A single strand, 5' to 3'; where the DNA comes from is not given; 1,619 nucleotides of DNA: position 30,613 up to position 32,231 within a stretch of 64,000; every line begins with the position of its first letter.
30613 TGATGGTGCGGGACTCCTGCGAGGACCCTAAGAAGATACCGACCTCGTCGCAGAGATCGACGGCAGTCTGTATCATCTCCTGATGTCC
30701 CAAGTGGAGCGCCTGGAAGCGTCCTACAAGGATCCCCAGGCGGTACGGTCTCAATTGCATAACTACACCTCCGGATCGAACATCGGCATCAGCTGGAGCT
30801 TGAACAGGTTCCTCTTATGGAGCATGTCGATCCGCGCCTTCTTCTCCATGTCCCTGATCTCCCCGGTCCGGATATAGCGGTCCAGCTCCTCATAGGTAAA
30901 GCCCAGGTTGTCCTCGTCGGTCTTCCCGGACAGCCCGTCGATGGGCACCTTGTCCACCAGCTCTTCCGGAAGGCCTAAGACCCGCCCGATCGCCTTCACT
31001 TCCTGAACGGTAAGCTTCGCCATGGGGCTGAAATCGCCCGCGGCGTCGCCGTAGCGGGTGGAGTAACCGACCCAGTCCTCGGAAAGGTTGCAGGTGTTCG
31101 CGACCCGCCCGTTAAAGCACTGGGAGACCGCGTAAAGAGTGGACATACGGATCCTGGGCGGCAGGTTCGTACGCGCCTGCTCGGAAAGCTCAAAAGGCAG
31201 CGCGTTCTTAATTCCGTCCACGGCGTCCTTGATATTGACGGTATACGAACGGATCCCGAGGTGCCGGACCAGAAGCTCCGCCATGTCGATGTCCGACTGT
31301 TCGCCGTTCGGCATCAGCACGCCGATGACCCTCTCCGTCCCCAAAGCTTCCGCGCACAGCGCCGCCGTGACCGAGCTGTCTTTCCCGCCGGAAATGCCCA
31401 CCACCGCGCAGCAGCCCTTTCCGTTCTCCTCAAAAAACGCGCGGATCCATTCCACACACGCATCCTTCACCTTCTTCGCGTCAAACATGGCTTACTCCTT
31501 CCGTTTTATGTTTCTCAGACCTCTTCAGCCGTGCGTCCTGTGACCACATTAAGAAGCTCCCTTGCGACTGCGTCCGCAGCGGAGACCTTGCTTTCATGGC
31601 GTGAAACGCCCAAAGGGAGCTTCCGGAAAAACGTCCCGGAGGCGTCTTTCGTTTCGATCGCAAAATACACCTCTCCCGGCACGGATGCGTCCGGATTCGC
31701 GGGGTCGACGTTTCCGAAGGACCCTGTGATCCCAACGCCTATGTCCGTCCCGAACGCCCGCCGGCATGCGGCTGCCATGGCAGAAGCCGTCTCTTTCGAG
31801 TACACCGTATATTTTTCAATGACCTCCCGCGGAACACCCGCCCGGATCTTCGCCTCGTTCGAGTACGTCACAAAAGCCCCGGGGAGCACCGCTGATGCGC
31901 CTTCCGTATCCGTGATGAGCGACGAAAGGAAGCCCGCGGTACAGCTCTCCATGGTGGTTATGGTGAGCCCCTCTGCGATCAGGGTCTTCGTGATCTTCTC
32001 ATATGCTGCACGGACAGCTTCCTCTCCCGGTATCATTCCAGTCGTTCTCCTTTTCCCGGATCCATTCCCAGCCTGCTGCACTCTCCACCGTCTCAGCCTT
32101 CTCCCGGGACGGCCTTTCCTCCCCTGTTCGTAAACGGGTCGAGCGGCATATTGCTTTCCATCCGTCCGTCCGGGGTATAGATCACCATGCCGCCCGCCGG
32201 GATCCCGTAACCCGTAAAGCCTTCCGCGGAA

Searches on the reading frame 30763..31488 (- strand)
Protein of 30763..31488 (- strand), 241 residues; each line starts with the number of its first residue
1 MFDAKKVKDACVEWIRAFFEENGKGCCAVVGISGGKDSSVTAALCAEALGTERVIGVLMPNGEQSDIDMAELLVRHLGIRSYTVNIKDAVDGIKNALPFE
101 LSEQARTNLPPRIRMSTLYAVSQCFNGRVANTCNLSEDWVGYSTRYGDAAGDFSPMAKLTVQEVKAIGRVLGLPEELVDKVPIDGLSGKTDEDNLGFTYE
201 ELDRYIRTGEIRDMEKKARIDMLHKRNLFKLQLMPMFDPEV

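Call 3: search_protein_families(library=pfam, proteins=[window:30763-31488:-], max_evalue=0.01)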
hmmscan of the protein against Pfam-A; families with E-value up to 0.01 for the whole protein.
window:30763-31488:- (241 aa): 4 families
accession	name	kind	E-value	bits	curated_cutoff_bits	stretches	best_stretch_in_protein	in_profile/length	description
PF02540.23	NAD_synthase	-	2.2e-51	174.8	21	1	10-210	4-204/242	NAD synthase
PF03054.22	tRNA_Me_trans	-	0.0029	17.7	20.6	1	29-65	4-38/202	tRNA methyl transferase HUP domain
PF00733.27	Asn_synthase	-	0.0049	17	21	1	32-96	24-91/354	Asparagine synthase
PF06508.19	QueC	-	0.0068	16.4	22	0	28-90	2-64/210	Queuosine biosynthesis protein QueC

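Call 4: search_protein_families(library=ncbifam, proteins=[window:30763-31488:-], max_evalue=0.01)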
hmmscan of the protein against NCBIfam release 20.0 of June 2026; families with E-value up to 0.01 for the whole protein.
window:30763-31488:- (241 aa): 12 families
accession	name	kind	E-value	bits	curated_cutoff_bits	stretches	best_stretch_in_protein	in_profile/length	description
NF010587.0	PRK13980.1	equivalog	4.2e-51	173.7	255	1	3-217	10-225/267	NAD+ synthase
TIGR00552.1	nadE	equivalog_domain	6.1e-50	169.8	63.65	1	8-235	6-241/251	NAD(+) synthase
NF001979.1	PRK00768.1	equivalog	1.9e-32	112.9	250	1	8-230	21-259/266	NAD(+) synthase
NF010588.0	PRK13981.1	equivalog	1.7e-30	105.9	479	1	6-207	267-480/546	NAD+ synthase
NF002048.0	PRK00876.1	subfamily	7.4e-29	100.6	313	2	3-93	15-107/330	NAD(+) synthase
TIGR00884.1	guaA_Cterm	equivalog_domain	3.3e-08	33.2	338.75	1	28-88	19-81/310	glutamine-hydrolyzing GMP synthase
NF000848.1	PRK00074.1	equivalog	4.1e-08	32.3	400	1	27-85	215-276/512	glutamine-hydrolyzing GMP synthase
NF002730.0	PRK02628.1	equivalog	1e-05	23.9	473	1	28-148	362-496/677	NAD(+) synthase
TIGR00364.1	TIGR00364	equivalog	8.8e-05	22.1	150.3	1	28-98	1-71/201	7-cyano-7-deazaguanine synthase QueC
NF001138.1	PRK00143.1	equivalog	0.00018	20.6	284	1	29-88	3-70/345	tRNA 2-thiouridine(34) synthase MnmA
TIGR00268.2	TIGR00268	equivalog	0.0006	19.2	150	1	29-89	17-79/259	ATP-dependent sacrificial sulfur transferase LarE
NF010392.0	PRK13820.1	equivalog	0.0008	18.5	512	1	28-89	5-67/395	argininosuccinate synthase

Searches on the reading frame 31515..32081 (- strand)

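Call 3: search_protein_families(library=pfam, proteins=[window:31515-32081:-], max_evalue=0.01)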
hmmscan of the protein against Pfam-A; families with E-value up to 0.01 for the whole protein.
window:31515-32081:- (188 aa): 1 family
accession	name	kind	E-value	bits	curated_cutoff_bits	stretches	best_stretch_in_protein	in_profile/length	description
PF02464.23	CinA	-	4.5e-33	114.5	23.5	1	27-177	5-152/155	Competence-damaged protein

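Call 4: search_protein_families(library=ncbifam, proteins=[window:31515-32081:-], max_evalue=0.01)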
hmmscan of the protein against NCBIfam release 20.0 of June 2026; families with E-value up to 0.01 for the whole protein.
window:31515-32081:- (188 aa): 5 families
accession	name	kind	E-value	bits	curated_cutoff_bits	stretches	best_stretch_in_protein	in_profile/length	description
NF001813.0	PRK00549.1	equivalog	2.1e-28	99.5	379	1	27-169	260-400/414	competence/damage-inducible protein A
TIGR00199.1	PncC_domain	subfamily_domain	2.2e-25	89.5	68.9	1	31-150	2-120/149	nicotinamide-nucleotide amidohydrolase family protein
NF002975.0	PRK03661.1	equivalog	1.2e-18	67.3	212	1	23-168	6-149/164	nicotinamide-nucleotide amidase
TIGR00200.1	cinA_nterm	subfamily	9.5e-17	60.8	243.15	1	28-148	263-381/414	CinA family nicotinamide mononucleotide deamidase-related protein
NF002972.0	PRK03657.1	equivalog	5.1e-16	58.9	201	1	21-148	15-141/175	2-oxo-tetronate isomerase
